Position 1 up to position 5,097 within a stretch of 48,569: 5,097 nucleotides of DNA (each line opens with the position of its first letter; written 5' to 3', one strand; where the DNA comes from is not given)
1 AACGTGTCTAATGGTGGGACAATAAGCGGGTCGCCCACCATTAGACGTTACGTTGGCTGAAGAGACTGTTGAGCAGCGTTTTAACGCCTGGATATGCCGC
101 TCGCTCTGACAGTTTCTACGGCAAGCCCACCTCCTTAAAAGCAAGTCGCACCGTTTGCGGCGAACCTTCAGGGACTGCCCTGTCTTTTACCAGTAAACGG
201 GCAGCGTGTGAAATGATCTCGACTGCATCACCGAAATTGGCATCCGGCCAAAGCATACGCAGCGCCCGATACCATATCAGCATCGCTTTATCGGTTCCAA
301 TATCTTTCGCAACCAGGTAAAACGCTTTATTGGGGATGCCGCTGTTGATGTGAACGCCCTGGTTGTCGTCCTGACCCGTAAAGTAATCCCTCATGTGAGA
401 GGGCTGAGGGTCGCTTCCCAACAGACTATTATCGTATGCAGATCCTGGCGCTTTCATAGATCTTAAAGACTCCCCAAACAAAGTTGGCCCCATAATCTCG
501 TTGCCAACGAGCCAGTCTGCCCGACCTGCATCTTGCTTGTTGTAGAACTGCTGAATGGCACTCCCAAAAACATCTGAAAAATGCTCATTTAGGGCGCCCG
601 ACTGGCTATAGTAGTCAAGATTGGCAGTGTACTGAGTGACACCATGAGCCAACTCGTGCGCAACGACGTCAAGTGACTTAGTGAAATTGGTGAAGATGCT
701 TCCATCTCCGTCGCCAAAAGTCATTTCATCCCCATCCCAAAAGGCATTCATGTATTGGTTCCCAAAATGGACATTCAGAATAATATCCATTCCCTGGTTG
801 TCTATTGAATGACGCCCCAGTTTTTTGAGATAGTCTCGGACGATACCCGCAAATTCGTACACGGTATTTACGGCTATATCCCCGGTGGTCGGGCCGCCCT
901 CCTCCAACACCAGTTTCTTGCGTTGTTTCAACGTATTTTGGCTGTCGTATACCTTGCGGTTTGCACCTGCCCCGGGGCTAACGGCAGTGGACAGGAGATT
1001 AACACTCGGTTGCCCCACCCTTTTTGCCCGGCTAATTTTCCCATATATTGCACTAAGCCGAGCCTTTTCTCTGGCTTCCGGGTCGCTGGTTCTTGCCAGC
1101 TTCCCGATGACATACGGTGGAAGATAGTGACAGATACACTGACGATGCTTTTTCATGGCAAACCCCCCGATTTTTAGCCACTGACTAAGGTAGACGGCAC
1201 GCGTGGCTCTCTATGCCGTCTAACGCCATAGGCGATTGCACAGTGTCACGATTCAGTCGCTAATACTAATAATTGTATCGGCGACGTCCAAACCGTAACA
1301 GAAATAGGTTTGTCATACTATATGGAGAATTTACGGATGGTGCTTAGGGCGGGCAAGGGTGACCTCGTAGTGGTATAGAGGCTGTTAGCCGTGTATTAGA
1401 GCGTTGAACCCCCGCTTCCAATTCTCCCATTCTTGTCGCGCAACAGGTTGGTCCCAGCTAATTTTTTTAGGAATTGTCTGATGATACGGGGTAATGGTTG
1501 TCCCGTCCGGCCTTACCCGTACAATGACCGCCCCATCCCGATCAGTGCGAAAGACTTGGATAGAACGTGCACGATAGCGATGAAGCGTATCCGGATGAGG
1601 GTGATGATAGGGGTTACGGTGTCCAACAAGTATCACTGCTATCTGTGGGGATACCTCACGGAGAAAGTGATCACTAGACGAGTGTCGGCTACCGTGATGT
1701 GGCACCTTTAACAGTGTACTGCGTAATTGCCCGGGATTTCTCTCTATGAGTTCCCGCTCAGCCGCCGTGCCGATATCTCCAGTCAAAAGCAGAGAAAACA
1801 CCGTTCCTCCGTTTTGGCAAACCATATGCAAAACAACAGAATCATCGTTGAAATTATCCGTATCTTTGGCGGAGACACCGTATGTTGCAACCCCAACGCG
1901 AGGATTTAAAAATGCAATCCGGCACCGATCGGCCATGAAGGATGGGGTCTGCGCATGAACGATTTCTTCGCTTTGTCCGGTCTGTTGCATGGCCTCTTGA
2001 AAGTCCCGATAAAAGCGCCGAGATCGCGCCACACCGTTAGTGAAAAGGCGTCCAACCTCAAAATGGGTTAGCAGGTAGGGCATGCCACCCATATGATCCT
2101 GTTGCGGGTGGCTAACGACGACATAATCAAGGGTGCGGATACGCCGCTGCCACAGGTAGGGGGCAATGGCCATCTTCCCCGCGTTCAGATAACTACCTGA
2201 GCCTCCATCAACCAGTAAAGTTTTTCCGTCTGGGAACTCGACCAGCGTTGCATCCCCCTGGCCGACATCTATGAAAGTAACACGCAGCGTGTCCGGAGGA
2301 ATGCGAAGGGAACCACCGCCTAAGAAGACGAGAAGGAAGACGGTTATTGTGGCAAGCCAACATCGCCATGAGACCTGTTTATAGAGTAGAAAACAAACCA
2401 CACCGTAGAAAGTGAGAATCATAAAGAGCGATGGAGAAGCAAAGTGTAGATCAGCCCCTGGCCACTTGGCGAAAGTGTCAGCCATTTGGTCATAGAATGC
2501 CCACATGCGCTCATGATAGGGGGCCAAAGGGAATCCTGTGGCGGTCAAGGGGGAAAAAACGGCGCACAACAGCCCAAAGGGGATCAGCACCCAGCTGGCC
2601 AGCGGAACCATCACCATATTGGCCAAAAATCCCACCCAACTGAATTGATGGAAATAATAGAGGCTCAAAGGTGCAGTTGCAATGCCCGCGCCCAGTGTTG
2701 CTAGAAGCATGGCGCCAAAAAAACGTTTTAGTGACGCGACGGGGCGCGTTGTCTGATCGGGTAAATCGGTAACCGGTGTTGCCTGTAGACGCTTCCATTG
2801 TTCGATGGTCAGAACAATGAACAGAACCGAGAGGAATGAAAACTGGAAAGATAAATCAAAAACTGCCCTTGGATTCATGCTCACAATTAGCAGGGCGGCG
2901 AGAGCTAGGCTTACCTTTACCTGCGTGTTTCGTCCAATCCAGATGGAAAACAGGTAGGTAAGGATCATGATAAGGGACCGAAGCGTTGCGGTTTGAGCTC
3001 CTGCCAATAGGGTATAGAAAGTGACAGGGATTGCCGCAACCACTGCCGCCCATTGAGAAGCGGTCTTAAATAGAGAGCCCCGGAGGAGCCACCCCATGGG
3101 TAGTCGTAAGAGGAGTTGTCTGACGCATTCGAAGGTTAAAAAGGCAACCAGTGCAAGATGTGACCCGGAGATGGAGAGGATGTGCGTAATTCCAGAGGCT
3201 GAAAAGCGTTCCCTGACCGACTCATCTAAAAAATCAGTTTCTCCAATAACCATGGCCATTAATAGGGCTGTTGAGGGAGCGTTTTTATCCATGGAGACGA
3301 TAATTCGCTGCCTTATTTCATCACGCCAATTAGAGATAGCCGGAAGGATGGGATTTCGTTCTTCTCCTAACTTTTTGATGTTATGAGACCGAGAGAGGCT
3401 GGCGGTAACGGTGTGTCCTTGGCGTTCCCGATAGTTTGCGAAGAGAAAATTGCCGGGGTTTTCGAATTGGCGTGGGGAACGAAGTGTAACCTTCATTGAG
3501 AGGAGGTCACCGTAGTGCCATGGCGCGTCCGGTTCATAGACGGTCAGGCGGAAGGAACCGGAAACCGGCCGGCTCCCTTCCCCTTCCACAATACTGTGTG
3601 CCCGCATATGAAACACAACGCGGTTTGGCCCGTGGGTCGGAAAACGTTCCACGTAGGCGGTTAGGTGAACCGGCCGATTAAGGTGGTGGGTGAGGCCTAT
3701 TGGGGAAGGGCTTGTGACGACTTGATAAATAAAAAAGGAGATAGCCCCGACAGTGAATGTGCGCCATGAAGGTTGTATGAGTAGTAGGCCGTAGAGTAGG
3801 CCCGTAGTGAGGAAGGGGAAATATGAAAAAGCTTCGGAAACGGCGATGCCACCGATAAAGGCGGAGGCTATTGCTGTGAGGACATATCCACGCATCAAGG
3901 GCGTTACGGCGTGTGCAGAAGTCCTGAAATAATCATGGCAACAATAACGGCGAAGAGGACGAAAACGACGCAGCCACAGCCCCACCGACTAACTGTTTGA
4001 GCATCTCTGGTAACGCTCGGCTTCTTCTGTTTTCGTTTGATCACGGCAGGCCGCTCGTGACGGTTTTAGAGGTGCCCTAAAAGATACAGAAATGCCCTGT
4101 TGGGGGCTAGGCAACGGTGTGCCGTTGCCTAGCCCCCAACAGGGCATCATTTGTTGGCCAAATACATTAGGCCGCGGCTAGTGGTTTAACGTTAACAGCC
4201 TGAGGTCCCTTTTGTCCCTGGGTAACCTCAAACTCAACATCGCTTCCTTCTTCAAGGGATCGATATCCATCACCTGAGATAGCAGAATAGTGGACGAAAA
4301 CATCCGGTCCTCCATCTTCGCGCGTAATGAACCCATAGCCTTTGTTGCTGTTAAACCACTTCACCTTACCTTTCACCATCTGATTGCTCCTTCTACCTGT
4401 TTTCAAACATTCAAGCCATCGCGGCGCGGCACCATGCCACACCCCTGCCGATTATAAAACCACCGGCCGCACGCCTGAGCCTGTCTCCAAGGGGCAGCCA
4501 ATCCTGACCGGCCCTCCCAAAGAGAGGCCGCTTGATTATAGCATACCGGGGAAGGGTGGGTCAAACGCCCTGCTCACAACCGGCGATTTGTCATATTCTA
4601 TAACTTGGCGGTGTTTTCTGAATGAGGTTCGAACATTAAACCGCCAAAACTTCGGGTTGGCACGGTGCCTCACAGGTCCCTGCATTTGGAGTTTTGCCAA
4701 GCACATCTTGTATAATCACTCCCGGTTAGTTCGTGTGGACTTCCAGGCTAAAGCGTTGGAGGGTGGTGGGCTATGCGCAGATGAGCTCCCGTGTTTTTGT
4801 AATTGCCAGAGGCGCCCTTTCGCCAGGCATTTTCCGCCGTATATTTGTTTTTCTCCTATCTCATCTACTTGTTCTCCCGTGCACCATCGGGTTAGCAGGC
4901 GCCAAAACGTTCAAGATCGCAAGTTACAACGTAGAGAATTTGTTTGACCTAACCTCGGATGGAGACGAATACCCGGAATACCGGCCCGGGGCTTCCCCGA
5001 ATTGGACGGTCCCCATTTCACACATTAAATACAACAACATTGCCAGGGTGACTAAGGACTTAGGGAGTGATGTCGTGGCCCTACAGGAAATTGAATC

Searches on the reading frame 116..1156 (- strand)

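Call 30: search_protein_families(library=pfam, proteins=[window:116-1156:-], max_evalue=0.001)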
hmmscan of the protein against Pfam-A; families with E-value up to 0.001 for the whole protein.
window:116-1156:- (346 aa): 2 families
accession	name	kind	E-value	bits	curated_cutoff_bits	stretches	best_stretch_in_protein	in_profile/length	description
PF02868.21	Peptidase_M4_C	-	1.1e-44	152.7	24.4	1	178-344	1-164/165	Thermolysin metallopeptidase, alpha-helical domain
PF01447.24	Peptidase_M4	-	3.2e-28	99.4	22.4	1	92-175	62-145/145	Thermolysin metallopeptidase, catalytic domain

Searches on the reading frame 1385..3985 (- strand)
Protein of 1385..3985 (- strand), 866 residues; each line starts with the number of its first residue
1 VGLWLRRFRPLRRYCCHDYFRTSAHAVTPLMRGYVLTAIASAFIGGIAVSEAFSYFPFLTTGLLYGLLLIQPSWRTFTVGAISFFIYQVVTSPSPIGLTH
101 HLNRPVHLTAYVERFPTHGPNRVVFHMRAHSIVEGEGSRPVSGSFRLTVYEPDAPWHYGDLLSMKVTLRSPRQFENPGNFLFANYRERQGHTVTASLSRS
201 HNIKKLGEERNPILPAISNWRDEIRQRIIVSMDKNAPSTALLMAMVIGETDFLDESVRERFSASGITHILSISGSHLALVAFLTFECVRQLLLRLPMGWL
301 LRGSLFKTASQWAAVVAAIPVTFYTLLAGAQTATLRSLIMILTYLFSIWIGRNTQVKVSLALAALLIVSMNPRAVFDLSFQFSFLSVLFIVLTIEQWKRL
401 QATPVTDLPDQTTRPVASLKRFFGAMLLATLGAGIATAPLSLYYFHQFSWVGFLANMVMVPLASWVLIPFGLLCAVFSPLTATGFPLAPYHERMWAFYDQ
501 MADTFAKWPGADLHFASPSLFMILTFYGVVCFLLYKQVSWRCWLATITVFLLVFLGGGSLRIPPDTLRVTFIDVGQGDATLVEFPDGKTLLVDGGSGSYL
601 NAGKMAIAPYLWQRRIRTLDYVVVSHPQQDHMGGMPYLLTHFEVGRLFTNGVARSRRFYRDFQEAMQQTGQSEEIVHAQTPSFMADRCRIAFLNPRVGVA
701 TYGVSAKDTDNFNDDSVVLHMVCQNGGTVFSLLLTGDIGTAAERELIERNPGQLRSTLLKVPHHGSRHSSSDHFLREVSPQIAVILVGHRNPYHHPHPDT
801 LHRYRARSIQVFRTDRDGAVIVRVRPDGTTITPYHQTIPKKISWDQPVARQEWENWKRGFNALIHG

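Call 30: search_protein_families(library=pfam, proteins=[window:1385-3985:-], max_evalue=0.001)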
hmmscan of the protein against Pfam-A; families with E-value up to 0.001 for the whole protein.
window:1385-3985:- (866 aa): 4 families
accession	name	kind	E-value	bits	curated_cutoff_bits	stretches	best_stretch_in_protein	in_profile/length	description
PF03772.21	Competence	-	2.1e-59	201.6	23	1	245-535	1-265/270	Competence protein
PF13567.11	DUF4131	-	3.1e-18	66.4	31.6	1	58-197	10-159/165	Domain of unknown function (DUF4131)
PF00753.33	Lactamase_B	-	6.8e-14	52.7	22.7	1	573-789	2-196/196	Metallo-beta-lactamase superfamily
PF16661.11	Lactamase_B_6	-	0.00096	19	27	0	586-643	5-60/193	Metallo-beta-lactamase superfamily domain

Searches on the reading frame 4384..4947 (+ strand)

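Call 87: search_protein_families(library=pfam, proteins=[window:4384-4947:+], max_evalue=1)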
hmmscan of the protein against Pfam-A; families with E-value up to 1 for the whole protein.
window:4384-4947:+ (187 aa): 1 family
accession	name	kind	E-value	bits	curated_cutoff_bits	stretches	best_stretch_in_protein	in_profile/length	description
PF25695.1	BKRF4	-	0.16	12.5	27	1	10-57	148-195/218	Epstein-Barr virus BKRF4 histone binding protein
